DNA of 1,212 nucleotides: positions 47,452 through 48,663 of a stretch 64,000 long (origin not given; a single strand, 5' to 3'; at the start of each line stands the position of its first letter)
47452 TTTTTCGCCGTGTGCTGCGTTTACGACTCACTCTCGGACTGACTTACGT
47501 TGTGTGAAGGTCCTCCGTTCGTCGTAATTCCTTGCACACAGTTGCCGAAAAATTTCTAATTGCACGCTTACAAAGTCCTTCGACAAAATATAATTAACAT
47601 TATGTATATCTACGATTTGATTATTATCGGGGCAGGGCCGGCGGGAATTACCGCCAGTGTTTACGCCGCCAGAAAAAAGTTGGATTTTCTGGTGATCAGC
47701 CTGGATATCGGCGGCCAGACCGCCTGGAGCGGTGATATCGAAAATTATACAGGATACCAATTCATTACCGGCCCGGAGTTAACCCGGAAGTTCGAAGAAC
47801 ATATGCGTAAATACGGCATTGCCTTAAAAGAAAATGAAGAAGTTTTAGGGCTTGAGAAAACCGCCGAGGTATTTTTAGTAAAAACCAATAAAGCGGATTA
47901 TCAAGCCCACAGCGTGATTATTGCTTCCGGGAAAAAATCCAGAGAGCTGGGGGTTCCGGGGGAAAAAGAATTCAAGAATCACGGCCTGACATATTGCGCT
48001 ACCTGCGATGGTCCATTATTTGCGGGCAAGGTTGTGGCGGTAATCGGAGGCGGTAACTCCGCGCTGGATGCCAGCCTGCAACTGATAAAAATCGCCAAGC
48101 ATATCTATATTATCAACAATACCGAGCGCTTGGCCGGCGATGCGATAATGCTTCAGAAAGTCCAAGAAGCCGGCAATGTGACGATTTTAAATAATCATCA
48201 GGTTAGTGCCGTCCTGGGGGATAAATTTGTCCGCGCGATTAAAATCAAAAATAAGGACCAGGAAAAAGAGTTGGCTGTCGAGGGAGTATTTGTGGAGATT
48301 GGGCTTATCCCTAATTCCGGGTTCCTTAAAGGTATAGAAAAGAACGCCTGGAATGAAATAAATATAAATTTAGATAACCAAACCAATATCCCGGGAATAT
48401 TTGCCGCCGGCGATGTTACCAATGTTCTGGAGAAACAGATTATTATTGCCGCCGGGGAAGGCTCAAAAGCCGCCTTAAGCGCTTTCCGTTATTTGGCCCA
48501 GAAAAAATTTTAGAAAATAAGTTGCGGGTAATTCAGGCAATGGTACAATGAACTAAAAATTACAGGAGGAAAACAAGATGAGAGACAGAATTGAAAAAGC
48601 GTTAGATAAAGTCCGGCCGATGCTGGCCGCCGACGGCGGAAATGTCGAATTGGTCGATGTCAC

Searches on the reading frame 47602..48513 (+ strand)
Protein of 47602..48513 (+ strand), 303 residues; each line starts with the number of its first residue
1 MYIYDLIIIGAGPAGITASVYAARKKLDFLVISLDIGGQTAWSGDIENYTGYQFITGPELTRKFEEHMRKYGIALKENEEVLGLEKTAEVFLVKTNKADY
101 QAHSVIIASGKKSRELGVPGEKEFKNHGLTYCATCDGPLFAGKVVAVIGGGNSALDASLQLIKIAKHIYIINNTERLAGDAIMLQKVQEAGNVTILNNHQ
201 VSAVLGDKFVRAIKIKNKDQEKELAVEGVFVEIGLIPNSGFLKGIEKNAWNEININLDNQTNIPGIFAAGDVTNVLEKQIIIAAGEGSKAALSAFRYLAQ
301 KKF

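Call 12: find_encoding_contigs(protein=window:47602-48513:+, flank=10000, max_places=10)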
Protein window:47602-48513:+ (303 aa): no gene with exactly this product is on record in the collection.

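Call 15: find_homologous_proteins(query=window:47602-48513:+)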
Query window:47602-48513:+ (303 aa): 8000 proteins with E <= 0.001 among 8000 candidates; the best 120 are listed.
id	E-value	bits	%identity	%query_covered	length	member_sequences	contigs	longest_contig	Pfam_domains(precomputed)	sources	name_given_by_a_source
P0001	1.8e-193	659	100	100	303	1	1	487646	PF01946.24,PF01266.31,PF00890.31,PF07992.21,PF00070.34,PF13738.13,PF03486.21,PF12831.14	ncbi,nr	ncbi:MAG: FAD-dependent oxidoreductase [Candidatus Omnitrophica bacterium]|nr:FAD-dependent oxidored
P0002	3.1e-181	619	93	100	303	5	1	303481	PF00890.31,PF07992.21,PF00070.34,PF13738.13,PF03486.21,PF12831.14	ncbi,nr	ncbi:MAG: FAD-dependent oxidoreductase [Candidatus Omnitrophica bacterium]|nr:FAD-dependent oxidored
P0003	2.6e-179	613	92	100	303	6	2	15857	PF01946.24,PF01266.31,PF00890.31,PF07992.21,PF00070.34,PF13738.13,PF03486.21,PF12831.14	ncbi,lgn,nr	ncbi:MAG: FAD-dependent oxidoreductase [Candidatus Omnitrophica bacterium]|nr:FAD-dependent oxidored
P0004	4.1e-179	612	93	100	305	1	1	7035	PF01946.24,PF13450.13,PF00890.31,PF07992.21,PF00070.34,PF13738.13,PF03486.21,PF12831.14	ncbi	-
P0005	6.7e-176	602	92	99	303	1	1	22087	PF01946.24,PF00890.31,PF07992.21,PF00070.34,PF13738.13,PF03486.21,PF12831.14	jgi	-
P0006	1.3e-169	581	87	100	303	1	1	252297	PF01266.31,PF00890.31,PF07992.21,PF00070.34,PF13738.13,PF03486.21,PF12831.14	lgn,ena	-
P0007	4.7e-167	572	87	100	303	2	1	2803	PF01946.24,PF01266.31,PF00890.31,PF07992.21,PF00070.34,PF13738.13,PF03486.21,PF12831.14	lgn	-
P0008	5.3e-167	572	87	100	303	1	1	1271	PF01946.24,PF01266.31,PF00890.31,PF07992.21,PF00070.34,PF13738.13,PF03486.21,PF12831.14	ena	-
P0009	1.6e-166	571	85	100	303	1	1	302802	PF01946.24,PF00890.31,PF07992.21,PF00070.34,PF13738.13,PF03486.21,PF12831.14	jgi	jgi:alkyl hydroperoxide reductase subunit F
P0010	6.4e-165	565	86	100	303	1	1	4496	PF01946.24,PF01266.31,PF00890.31,PF07992.21,PF00070.34,PF13738.13,PF03486.21,PF12831.14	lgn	-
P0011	2.2e-164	564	86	100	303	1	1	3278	PF00890.31,PF07992.21,PF00070.34,PF13738.13,PF03486.21,PF12831.14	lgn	-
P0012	3.0e-163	560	85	100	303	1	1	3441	PF01946.24,PF01266.31,PF13450.13,PF00890.31,PF07992.21,PF00070.34,PF13738.13,PF03486.21,PF12831.14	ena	-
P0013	2.3e-162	557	84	100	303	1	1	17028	PF01266.31,PF00890.31,PF07992.21,PF00070.34,PF13738.13,PF03486.21,PF01134.29,PF12831.14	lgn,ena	-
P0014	6.7e-162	556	84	100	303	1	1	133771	PF01946.24,PF00890.31,PF07992.21,PF00070.34,PF13738.13,PF03486.21,PF12831.14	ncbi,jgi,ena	ncbi:MAG: FAD-dependent oxidoreductase [Candidatus Omnitrophota bacterium]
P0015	5.2e-161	553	83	100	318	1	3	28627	PF01946.24,PF01266.31,PF00890.31,PF07992.21,PF00070.34,PF13738.13,PF03486.21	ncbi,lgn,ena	-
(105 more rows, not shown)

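Call 17: find_related_loci(query=window:47602-48513:+, collection=metagenome_contigs, flank=3000)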
Query window:47602-48513:+ (303 aa) in metagenome_contigs; peptide patterns used: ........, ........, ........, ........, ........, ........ (x = any residue, [..] = any of these).
600 stretches matched a pattern (row limit reached: there are more); 406 encode a relative of the query (tblastn E <= 1e-3); the best 80 are kept; 80 distinct loci.
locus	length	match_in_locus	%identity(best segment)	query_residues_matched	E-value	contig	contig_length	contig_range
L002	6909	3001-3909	84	1-303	2e-171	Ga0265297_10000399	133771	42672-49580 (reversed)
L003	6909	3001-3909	83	1-303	8e-170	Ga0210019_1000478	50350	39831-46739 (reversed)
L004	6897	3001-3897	82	1-299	6e-166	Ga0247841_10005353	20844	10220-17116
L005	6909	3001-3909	80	1-303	8e-161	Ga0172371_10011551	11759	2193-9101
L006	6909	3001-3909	79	1-303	1e-160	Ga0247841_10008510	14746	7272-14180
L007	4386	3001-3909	81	1-303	9e-162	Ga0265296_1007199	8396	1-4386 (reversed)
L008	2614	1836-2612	92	1-259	7e-170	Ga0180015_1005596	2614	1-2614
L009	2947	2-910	80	1-303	5e-168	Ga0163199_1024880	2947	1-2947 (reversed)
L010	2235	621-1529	80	1-303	2e-170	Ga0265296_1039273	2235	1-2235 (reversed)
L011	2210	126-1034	79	1-303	3e-170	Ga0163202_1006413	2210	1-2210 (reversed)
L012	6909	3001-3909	80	1-303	5e-158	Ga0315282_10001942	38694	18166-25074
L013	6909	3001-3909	79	1-303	2e-158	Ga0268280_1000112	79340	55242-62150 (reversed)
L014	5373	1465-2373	81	1-303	7e-160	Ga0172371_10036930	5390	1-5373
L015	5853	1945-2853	81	1-303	3e-158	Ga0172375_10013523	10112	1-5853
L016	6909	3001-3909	78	1-303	1e-157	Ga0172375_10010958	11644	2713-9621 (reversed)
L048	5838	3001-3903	71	3-303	1e-144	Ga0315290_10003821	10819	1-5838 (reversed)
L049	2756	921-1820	73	3-302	2e-152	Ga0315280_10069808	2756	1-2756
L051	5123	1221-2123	71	3-303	1e-144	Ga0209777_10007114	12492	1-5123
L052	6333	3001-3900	73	3-302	3e-144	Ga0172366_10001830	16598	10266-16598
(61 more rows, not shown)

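Call 31: find_encoding_contigs(protein=P0003, flank=10000, max_places=4)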
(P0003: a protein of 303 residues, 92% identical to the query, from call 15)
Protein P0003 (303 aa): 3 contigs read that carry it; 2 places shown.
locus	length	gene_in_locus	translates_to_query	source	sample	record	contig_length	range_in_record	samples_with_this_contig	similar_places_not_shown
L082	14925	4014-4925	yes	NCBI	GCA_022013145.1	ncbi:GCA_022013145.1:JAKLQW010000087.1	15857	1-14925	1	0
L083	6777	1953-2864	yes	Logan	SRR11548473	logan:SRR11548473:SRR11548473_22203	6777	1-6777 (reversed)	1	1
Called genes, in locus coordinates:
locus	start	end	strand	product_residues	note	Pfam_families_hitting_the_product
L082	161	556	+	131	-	PF01880:Desulfoferrodox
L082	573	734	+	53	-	PF00301:Rubredoxin, PF21349:RUBY_RBDX (faint)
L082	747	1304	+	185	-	PF00578:AhpC-TSA, PF08534:Redoxin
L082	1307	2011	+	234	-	PF00970:FAD_binding_6, PF00175:NAD_binding_1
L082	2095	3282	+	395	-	PF00753:Lactamase_B, PF19583:ODP, PF00258:Flavodoxin_1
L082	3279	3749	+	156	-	PF01243:PNPOx_N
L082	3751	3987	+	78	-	PF00462:Glutaredoxin, PF13417:GST_N_3 (weak)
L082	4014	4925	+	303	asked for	PF00890:FAD_binding_2 (faint), PF01266:DAO (faint), PF01946:Thi4 (faint), PF03486:HI0933_like (faint), PF07992:Pyr_redox_2, PF12831:FAD_oxidored (faint), PF13738:Pyr_redox_3, PF00070:Pyr_redox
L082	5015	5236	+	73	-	PF01106:NifU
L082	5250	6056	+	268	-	PF02540:NAD_synthase (weak), PF06508:QueC (faint)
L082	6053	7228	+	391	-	PF00266:Aminotran_5, PF01041:DegT_DnrJ_EryC1 (weak), PF01212:Beta_elim_lyase (weak)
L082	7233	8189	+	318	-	PF08279:HTH_11, PF13412:HTH_24 (weak), PF03099:BPL_LplA_LipB, PF16917:BPL_LplA_LipB_2 (faint), PF02237:BPL_C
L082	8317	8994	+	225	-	PF01797:Y1_Tnp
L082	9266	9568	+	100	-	-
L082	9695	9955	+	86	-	-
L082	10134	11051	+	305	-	PF04055:Radical_SAM, PF06968:BATS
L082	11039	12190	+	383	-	PF00155:Aminotran_1_2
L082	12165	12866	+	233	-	PF12697:Abhydrolase_6 (weak), PF00561:Abhydrolase_1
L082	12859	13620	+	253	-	PF01209:Ubie_methyltran, PF13489:Methyltransf_23, PF05958:tRNA_U5-meth_tr (weak), PF05175:MTS, PF13847:Methyltransf_31, PF08241:Methyltransf_11, PF08242:Methyltransf_12, PF13649:Methyltransf_25, +2 more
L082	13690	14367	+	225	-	PF01656:CbiA, PF13500:AAA_26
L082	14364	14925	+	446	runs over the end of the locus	PF00202:Aminotran_3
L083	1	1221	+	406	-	?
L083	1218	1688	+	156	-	PF01243:PNPOx_N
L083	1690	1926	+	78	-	PF00462:Glutaredoxin, PF13417:GST_N_3 (weak)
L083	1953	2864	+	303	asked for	PF00890:FAD_binding_2 (faint), PF01266:DAO (faint), PF01946:Thi4 (faint), PF03486:HI0933_like (faint), PF07992:Pyr_redox_2, PF12831:FAD_oxidored (faint), PF13738:Pyr_redox_3, PF00070:Pyr_redox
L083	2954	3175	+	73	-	PF01106:NifU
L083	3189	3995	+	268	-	PF02540:NAD_synthase (weak), PF06508:QueC (faint)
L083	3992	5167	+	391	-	PF00266:Aminotran_5, PF01041:DegT_DnrJ_EryC1 (weak), PF01212:Beta_elim_lyase (weak)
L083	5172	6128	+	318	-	PF08279:HTH_11, PF13412:HTH_24 (weak), PF03099:BPL_LplA_LipB, PF16917:BPL_LplA_LipB_2 (faint), PF02237:BPL_C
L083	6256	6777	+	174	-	?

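Call 32: find_encoding_contigs(protein=P0004, flank=10000, max_places=4)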
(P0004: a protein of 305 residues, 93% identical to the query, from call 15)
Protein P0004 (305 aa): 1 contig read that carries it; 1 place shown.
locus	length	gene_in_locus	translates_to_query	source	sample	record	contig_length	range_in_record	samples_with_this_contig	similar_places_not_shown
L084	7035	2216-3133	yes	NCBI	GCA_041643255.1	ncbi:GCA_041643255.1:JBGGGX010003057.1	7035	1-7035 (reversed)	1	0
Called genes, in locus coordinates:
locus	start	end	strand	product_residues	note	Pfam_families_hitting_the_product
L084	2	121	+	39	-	?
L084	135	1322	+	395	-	PF00753:Lactamase_B, PF19583:ODP, PF00258:Flavodoxin_1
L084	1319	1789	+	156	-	PF01243:PNPOx_N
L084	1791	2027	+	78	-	PF00462:Glutaredoxin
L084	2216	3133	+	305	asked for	PF00890:FAD_binding_2 (faint), PF01946:Thi4 (faint), PF03486:HI0933_like (faint), PF07992:Pyr_redox_2, PF12831:FAD_oxidored (faint), PF13450:NAD_binding_8 (faint), PF13738:Pyr_redox_3, PF00070:Pyr_redox (weak)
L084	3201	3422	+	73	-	PF01106:NifU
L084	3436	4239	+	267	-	PF02540:NAD_synthase (weak), PF06508:QueC (faint)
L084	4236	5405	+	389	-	PF00266:Aminotran_5, PF01041:DegT_DnrJ_EryC1, PF01212:Beta_elim_lyase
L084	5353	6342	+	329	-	PF08279:HTH_11, PF13412:HTH_24 (weak), PF03099:BPL_LplA_LipB, PF02237:BPL_C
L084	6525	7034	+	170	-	?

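Call 33: find_encoding_contigs(protein=P0005, flank=10000, max_places=4)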
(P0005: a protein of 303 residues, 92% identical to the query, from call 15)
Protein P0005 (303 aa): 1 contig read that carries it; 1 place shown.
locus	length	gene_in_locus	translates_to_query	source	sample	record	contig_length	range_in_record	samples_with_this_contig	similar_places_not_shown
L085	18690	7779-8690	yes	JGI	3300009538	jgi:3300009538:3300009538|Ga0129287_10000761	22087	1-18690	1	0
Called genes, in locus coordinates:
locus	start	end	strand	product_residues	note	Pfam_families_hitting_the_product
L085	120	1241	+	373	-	PF04339:FemAB_like, PF13480:Acetyltransf_6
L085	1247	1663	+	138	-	PF00892:EamA (weak)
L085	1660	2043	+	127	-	PF00892:EamA (faint)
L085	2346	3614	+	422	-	PF00939:Na_sulph_symp, PF02040:ArsB, PF06808:DctM (weak), PF16980:CitMHS_2 (weak), PF03600:CitMHS, PF06808:DctM, PF00939:Na_sulph_symp, PF03600:CitMHS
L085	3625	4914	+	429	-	PF03063:Prismane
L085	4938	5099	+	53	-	PF00301:Rubredoxin, PF21349:RUBY_RBDX (faint)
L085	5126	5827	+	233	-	PF00970:FAD_binding_6, PF00175:NAD_binding_1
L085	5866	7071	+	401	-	PF00753:Lactamase_B, PF19583:ODP, PF00258:Flavodoxin_1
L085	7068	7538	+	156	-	PF01243:PNPOx_N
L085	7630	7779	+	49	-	-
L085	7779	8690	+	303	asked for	PF00890:FAD_binding_2 (faint), PF01946:Thi4 (faint), PF03486:HI0933_like (faint), PF07992:Pyr_redox_2, PF12831:FAD_oxidored (faint), PF13738:Pyr_redox_3, PF00070:Pyr_redox (weak)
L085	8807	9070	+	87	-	PF01106:NifU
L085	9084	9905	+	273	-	PF02540:NAD_synthase (weak), PF06508:QueC (faint)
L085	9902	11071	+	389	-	PF00266:Aminotran_5, PF01041:DegT_DnrJ_EryC1 (weak), PF01212:Beta_elim_lyase (weak)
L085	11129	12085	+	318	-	PF08279:HTH_11, PF13412:HTH_24 (weak), PF03099:BPL_LplA_LipB, PF02237:BPL_C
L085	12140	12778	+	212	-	PF07719:TPR_2 (faint), PF00515:TPR_1 (faint), PF13414:TPR_11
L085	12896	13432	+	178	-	-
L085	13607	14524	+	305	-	PF04055:Radical_SAM, PF06968:BATS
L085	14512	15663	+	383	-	PF00155:Aminotran_1_2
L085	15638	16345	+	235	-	PF12697:Abhydrolase_6, PF00561:Abhydrolase_1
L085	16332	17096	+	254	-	PF01209:Ubie_methyltran, PF05401:NodS (weak), PF13489:Methyltransf_23, PF05175:MTS, PF13847:Methyltransf_31, PF08241:Methyltransf_11, PF08242:Methyltransf_12, PF13649:Methyltransf_25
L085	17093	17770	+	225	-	PF01656:CbiA, PF13500:AAA_26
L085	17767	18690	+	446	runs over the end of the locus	PF00202:Aminotran_3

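Call 34: find_encoding_contigs(protein=P0006, flank=10000, max_places=4)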
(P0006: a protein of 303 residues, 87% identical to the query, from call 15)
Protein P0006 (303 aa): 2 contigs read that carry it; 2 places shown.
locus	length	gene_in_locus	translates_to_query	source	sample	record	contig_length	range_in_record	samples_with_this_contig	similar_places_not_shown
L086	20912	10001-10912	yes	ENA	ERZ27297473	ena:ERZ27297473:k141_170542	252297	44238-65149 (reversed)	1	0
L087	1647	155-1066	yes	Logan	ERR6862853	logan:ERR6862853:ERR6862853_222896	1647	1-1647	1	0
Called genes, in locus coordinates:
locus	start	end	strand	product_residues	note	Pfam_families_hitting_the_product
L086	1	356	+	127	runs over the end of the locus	PF00892:EamA (weak), PF10639:TMEM234 (weak)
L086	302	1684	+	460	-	PF00939:Na_sulph_symp, PF02040:ArsB, PF03600:CitMHS, PF06808:DctM (weak), PF00939:Na_sulph_symp, PF03600:CitMHS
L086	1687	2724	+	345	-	PF03773:ArsP_1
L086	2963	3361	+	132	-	PF02082:Rrf2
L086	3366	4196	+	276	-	PF00037:Fer4, PF12797:Fer4_2 (faint), PF12837:Fer4_6, PF12838:Fer4_7 (faint), PF13237:Fer4_10, PF14697:Fer4_21 (weak), PF13187:Fer4_9 (weak), PF27217:AF_0155, +2 more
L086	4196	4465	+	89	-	-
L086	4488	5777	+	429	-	PF03063:Prismane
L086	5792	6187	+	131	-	PF01880:Desulfoferrodox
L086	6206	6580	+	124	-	-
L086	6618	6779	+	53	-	PF00301:Rubredoxin, PF21349:RUBY_RBDX (faint)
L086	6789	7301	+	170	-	PF00578:AhpC-TSA, PF08534:Redoxin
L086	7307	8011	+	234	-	PF00970:FAD_binding_6 (weak), PF00175:NAD_binding_1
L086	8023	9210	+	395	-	PF00753:Lactamase_B, PF19583:ODP, PF00258:Flavodoxin_1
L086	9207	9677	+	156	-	PF01243:PNPOx_N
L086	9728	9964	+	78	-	PF00462:Glutaredoxin, PF13417:GST_N_3 (weak)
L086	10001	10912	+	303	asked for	PF00890:FAD_binding_2 (faint), PF01266:DAO (faint), PF03486:HI0933_like (faint), PF07992:Pyr_redox_2, PF12831:FAD_oxidored (faint), PF13738:Pyr_redox_3, PF00070:Pyr_redox (weak)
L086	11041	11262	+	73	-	PF01106:NifU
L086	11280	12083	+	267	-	PF02540:NAD_synthase (weak), PF06508:QueC (faint)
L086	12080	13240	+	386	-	PF00266:Aminotran_5, PF01212:Beta_elim_lyase (faint), PF01041:DegT_DnrJ_EryC1 (weak)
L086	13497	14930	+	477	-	PF25182:NonGDSL (weak), PF00657:Lipase_GDSL (weak), PF13472:Lipase_GDSL_2, PF23914:TPR_CcmH_CycH (weak), PF13424:TPR_12 (weak), PF13432:TPR_16 (weak), PF07719:TPR_2 (weak), PF13431:TPR_17 (weak), +10 more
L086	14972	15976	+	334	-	PF08279:HTH_11, PF13412:HTH_24 (weak), PF03099:BPL_LplA_LipB, PF16917:BPL_LplA_LipB_2 (weak), PF02237:BPL_C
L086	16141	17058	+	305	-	PF04055:Radical_SAM, PF06968:BATS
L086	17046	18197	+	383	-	PF00155:Aminotran_1_2, PF00202:Aminotran_3 (faint)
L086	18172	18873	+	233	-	PF12697:Abhydrolase_6 (weak), PF00561:Abhydrolase_1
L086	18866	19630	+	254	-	PF13489:Methyltransf_23, PF01728:FtsJ (weak), PF05175:MTS, PF01209:Ubie_methyltran, PF13847:Methyltransf_31, PF08241:Methyltransf_11, PF08242:Methyltransf_12, PF13649:Methyltransf_25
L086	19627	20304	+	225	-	PF01656:CbiA, PF13500:AAA_26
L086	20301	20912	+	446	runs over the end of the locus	PF00202:Aminotran_3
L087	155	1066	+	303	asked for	PF00890:FAD_binding_2 (faint), PF01266:DAO (faint), PF03486:HI0933_like (faint), PF07992:Pyr_redox_2, PF12831:FAD_oxidored (faint), PF13738:Pyr_redox_3, PF00070:Pyr_redox (weak)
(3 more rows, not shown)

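Call 47: find_homologous_proteins(query=L049:921-1820:+, max_evalue=1e-100)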
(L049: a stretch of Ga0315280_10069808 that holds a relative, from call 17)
Query L049:921-1820:+ (300 aa): 3699 proteins with E <= 1e-100 among 8000 candidates; the best 120 are listed.
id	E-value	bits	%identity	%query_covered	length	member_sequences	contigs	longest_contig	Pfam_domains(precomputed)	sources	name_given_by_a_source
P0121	2.4e-189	645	100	100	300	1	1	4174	PF01946.24,PF01266.31,PF13450.13,PF00890.31,PF07992.21,PF00070.34,PF13738.13,PF03486.21,PF01134.29,PF12831.14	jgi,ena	-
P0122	1.3e-167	574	87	100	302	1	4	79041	PF01946.24,PF01266.31,PF13450.13,PF00890.31,PF07992.21,PF00070.34,PF13738.13,PF03486.21,PF01134.29,PF12831.14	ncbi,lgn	-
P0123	1.0e-166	571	86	100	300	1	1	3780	PF01946.24,PF13450.13,PF00890.31,PF07992.21,PF00070.34,PF13738.13,PF03486.21,PF12831.14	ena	-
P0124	7.3e-165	565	84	100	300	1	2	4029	PF01946.24,PF13450.13,PF00890.31,PF07992.21,PF00070.34,PF13738.13,PF03486.21,PF12831.14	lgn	-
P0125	6.8e-164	562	86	99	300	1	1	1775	PF01946.24,PF13450.13,PF00890.31,PF07992.21,PF00070.34,PF13738.13,PF03486.21,PF12831.14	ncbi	-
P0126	3.8e-163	559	86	100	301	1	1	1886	PF01946.24,PF13450.13,PF00890.31,PF07992.21,PF00070.34,PF13738.13,PF03486.21,PF01134.29,PF12831.14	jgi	jgi:alkyl hydroperoxide reductase subunit F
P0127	8.2e-163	558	85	100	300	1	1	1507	PF01946.24,PF01266.31,PF13450.13,PF00890.31,PF07992.21,PF00070.34,PF13738.13,PF03486.21,PF12831.14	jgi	-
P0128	1.9e-162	557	85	99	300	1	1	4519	PF01946.24,PF01266.31,PF13450.13,PF00890.31,PF07992.21,PF00070.34,PF13738.13,PF03486.21,PF12831.14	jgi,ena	-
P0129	3.2e-162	556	85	99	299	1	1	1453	PF13450.13,PF00890.31,PF07992.21,PF00070.34,PF13738.13,PF03486.21,PF12831.14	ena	-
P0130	5.4e-162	556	86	100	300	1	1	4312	PF01946.24,PF13450.13,PF00890.31,PF07992.21,PF00070.34,PF13738.13,PF03486.21,PF01134.29,PF12831.14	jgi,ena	-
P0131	9.3e-162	555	85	99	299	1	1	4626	PF13450.13,PF00890.31,PF07992.21,PF00070.34,PF13738.13,PF03486.21,PF12831.14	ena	-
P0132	1.0e-161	555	86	99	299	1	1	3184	PF01946.24,PF13450.13,PF00890.31,PF07992.21,PF00070.34,PF13738.13,PF03486.21,PF12831.14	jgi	-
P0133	1.1e-161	555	85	100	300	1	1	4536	PF01946.24,PF13450.13,PF00890.31,PF07992.21,PF00070.34,PF13738.13,PF03486.21,PF12831.14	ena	-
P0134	1.8e-161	554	86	99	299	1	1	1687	PF13450.13,PF00890.31,PF07992.21,PF00070.34,PF13738.13,PF03486.21,PF12831.14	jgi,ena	-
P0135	1.9e-161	554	84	100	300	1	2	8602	PF01946.24,PF13450.13,PF00890.31,PF07992.21,PF00070.34,PF13738.13,PF03486.21,PF12831.14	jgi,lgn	jgi:alkyl hydroperoxide reductase subunit F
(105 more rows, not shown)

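Call 48: find_encoding_contigs(protein=P0122, flank=10000, max_places=4)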
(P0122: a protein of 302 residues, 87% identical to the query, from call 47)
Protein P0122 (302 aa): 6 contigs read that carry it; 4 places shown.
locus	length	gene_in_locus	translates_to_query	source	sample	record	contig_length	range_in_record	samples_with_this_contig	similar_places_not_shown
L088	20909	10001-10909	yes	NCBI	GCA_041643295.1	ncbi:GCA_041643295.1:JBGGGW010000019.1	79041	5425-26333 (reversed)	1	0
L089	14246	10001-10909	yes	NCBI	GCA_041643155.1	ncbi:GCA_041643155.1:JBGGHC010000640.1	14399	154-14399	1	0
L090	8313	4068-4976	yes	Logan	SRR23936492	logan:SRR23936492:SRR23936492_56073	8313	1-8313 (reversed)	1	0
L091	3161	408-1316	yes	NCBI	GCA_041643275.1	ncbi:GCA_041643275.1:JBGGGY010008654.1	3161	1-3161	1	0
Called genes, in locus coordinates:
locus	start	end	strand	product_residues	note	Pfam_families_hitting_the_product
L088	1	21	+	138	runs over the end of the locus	PF00892:EamA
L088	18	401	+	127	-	PF00892:EamA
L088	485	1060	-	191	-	PF09411:PagL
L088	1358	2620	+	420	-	PF02040:ArsB, PF03600:CitMHS, PF06808:DctM (weak)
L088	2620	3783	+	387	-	PF04945:YHS, PF03773:ArsP_1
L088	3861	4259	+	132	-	PF02082:Rrf2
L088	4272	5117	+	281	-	PF00037:Fer4, PF12797:Fer4_2 (weak), PF12837:Fer4_6, PF12838:Fer4_7 (faint), PF13237:Fer4_10, PF14697:Fer4_21 (weak), PF13187:Fer4_9 (weak), PF27217:AF_0155, +2 more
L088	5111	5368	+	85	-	-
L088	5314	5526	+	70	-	-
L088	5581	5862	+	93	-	-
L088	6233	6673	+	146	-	PF01161:PBP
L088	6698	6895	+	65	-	PF00301:Rubredoxin, PF21349:RUBY_RBDX (faint)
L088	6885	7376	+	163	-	PF01965:DJ-1_PfpI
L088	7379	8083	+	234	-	PF00970:FAD_binding_6, PF00175:NAD_binding_1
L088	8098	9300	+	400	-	PF00753:Lactamase_B, PF19583:ODP, PF00258:Flavodoxin_1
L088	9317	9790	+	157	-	PF21349:RUBY_RBDX, PF01880:Desulfoferrodox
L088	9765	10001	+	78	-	PF00462:Glutaredoxin, PF13417:GST_N_3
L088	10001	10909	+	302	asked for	PF00890:FAD_binding_2 (weak), PF01134:GIDA (faint), PF01266:DAO (faint), PF01946:Thi4 (faint), PF03486:HI0933_like (faint), PF07992:Pyr_redox_2, PF13738:Pyr_redox_3, PF00070:Pyr_redox (weak), +2 more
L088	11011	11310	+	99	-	PF02001:DUF134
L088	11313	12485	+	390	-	PF03773:ArsP_1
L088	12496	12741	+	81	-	PF13192:Thioredoxin_3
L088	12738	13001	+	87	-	PF12797:Fer4_2 (faint), PF00037:Fer4 (faint), PF12837:Fer4_6 (weak), PF14697:Fer4_21 (weak)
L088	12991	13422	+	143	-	-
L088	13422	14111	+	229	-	PF02683:DsbD_TM, PF13386:DsbD_2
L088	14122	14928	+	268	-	PF04060:FeS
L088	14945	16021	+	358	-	PF13593:SBF_like, PF01758:SBF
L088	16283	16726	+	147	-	PF02082:Rrf2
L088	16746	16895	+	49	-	-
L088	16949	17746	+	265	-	PF01946:Thi4, PF00890:FAD_binding_2 (weak), PF01266:DAO (weak), PF01494:FAD_binding_3, PF03486:HI0933_like, PF07992:Pyr_redox_2 (weak), PF12831:FAD_oxidored, PF13450:NAD_binding_8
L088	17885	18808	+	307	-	PF00291:PALP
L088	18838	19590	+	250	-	PF02596:DUF169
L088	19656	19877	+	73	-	PF01106:NifU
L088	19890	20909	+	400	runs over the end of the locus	PF01837:HcyBio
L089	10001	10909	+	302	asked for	PF00890:FAD_binding_2 (weak), PF01134:GIDA (faint), PF01266:DAO (faint), PF01946:Thi4 (faint), PF03486:HI0933_like (faint), PF07992:Pyr_redox_2, PF13738:Pyr_redox_3, PF00070:Pyr_redox (weak), +2 more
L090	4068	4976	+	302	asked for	PF00890:FAD_binding_2 (weak), PF01134:GIDA (faint), PF01266:DAO (faint), PF01946:Thi4 (faint), PF03486:HI0933_like (faint), PF07992:Pyr_redox_2, PF13738:Pyr_redox_3, PF00070:Pyr_redox (weak), +2 more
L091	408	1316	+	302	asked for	PF00890:FAD_binding_2 (weak), PF01134:GIDA (faint), PF01266:DAO (faint), PF01946:Thi4 (faint), PF03486:HI0933_like (faint), PF07992:Pyr_redox_2, PF13738:Pyr_redox_3, PF00070:Pyr_redox (weak), +2 more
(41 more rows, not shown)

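Call 49: find_encoding_contigs(protein=P0123, flank=4000, max_places=3)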
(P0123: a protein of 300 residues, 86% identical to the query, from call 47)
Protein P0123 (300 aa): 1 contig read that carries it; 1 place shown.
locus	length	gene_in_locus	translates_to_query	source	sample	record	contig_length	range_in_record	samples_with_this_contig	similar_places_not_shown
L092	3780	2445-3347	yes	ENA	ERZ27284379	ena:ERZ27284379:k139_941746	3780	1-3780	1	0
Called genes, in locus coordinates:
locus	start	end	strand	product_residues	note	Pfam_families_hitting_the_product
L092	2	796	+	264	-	?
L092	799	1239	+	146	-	PF21349:RUBY_RBDX, PF01880:Desulfoferrodox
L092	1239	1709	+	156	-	PF01243:PNPOx_N, PF04289:DUF447_N (weak)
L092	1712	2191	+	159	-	PF02915:Rubrerythrin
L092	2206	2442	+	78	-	PF13192:Thioredoxin_3 (weak), PF00462:Glutaredoxin, PF13417:GST_N_3 (weak)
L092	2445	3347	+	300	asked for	PF00890:FAD_binding_2 (faint), PF01946:Thi4 (faint), PF03486:HI0933_like (faint), PF07992:Pyr_redox_2, PF12831:FAD_oxidored (faint), PF13450:NAD_binding_8 (faint), PF13738:Pyr_redox_3, PF00070:Pyr_redox (weak)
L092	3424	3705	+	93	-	PF02583:Trns_repr_metal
